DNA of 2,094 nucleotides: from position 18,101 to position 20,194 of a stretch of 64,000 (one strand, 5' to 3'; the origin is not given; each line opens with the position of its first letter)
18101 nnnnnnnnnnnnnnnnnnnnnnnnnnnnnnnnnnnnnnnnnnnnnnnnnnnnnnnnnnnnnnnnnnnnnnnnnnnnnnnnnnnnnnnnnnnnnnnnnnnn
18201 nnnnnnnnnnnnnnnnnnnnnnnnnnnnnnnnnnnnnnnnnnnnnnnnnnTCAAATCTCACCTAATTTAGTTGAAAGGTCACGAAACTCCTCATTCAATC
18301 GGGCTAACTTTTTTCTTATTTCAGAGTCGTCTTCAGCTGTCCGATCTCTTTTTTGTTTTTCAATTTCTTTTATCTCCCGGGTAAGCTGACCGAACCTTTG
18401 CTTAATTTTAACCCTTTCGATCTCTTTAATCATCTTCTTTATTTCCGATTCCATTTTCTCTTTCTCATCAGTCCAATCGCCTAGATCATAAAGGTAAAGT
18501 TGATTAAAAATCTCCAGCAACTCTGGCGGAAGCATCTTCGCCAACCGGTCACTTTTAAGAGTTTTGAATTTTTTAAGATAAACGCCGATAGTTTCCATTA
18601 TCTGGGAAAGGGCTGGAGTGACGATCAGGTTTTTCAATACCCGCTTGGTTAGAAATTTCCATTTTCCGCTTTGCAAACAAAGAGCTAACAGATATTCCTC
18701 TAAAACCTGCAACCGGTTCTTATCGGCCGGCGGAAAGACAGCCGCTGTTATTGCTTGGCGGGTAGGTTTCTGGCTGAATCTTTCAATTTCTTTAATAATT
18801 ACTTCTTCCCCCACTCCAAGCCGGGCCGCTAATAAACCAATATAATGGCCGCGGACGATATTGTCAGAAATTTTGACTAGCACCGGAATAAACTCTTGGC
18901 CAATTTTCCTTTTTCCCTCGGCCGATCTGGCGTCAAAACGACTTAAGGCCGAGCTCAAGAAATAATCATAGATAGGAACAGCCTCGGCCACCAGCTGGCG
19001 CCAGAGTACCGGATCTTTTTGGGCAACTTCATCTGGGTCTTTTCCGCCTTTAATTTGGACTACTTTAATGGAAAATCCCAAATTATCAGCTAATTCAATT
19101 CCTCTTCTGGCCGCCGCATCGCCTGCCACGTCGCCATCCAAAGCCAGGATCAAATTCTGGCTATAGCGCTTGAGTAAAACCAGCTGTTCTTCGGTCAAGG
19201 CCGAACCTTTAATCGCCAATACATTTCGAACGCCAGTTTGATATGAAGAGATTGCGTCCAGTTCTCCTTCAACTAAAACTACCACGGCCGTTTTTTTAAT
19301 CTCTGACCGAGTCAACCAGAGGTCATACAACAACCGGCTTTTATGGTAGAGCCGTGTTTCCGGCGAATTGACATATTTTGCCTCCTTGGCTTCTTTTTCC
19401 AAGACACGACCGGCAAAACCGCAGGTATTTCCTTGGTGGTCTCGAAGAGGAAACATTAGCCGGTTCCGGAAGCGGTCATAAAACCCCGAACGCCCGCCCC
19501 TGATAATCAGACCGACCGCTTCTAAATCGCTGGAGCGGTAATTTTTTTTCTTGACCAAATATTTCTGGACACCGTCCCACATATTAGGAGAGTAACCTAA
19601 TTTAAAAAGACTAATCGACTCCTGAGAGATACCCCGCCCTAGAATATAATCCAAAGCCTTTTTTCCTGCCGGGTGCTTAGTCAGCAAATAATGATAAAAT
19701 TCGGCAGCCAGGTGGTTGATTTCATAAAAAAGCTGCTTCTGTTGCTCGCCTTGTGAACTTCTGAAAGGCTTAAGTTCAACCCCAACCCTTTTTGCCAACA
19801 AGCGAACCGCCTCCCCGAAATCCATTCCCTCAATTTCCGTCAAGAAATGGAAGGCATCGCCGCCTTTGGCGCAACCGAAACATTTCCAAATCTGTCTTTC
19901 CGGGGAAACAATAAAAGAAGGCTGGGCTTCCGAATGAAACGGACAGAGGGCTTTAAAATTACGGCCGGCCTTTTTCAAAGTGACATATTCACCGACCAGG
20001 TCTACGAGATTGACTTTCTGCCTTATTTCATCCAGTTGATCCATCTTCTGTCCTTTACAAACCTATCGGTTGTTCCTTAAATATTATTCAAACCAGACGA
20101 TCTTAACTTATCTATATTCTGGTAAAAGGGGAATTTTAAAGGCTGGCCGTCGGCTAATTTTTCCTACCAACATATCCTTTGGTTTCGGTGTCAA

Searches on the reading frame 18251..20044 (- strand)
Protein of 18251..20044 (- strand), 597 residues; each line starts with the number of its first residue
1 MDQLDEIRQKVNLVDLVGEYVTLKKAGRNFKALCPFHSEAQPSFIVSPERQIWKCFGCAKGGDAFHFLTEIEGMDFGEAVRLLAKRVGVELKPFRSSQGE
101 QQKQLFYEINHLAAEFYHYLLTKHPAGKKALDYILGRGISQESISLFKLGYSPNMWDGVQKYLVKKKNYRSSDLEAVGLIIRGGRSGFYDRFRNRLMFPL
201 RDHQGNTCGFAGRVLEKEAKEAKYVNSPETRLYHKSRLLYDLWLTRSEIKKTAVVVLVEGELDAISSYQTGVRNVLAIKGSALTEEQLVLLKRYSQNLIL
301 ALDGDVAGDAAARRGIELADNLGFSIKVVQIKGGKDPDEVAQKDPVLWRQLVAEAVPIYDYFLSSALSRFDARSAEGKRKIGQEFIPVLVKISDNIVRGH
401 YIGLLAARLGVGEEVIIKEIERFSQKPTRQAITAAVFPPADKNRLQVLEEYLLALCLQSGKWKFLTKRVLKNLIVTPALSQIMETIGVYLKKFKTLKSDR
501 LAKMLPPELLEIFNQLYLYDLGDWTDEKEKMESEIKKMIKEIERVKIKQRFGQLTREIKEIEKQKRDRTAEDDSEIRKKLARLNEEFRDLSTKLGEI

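Call 83: search_protein_families(library=pfam, proteins=[window:18251-20044:-], max_evalue=0.001)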
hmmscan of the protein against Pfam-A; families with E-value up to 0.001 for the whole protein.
window:18251-20044:- (597 aa): 7 families
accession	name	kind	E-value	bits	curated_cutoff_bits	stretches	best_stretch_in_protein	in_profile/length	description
PF08275.17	DNAG_N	-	8.4e-38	129.8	26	1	116-243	1-125/128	DNA primase catalytic core, N-terminal domain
PF01807.25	Zn_ribbon_DnaG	-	5.2e-34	116.4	24.9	1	3-92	5-94/98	CHC2 zinc finger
PF13155.12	Toprim_2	-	2.1e-21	76.5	22.1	1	256-340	1-87/88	Toprim-like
PF13662.12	Toprim_4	-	1.1e-14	54.9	25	1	254-329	2-84/85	Toprim domain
PF10410.14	DnaB_bind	-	2.9e-10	40.7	20.6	1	360-414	2-56/56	DnaB-helicase binding domain of primase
PF01751.28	Toprim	-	8.6e-10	39.1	23.1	1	255-331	2-96/96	Toprim domain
PF13362.12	Toprim_3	-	1.4e-05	25.8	27.2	1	255-343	2-91/95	Toprim domain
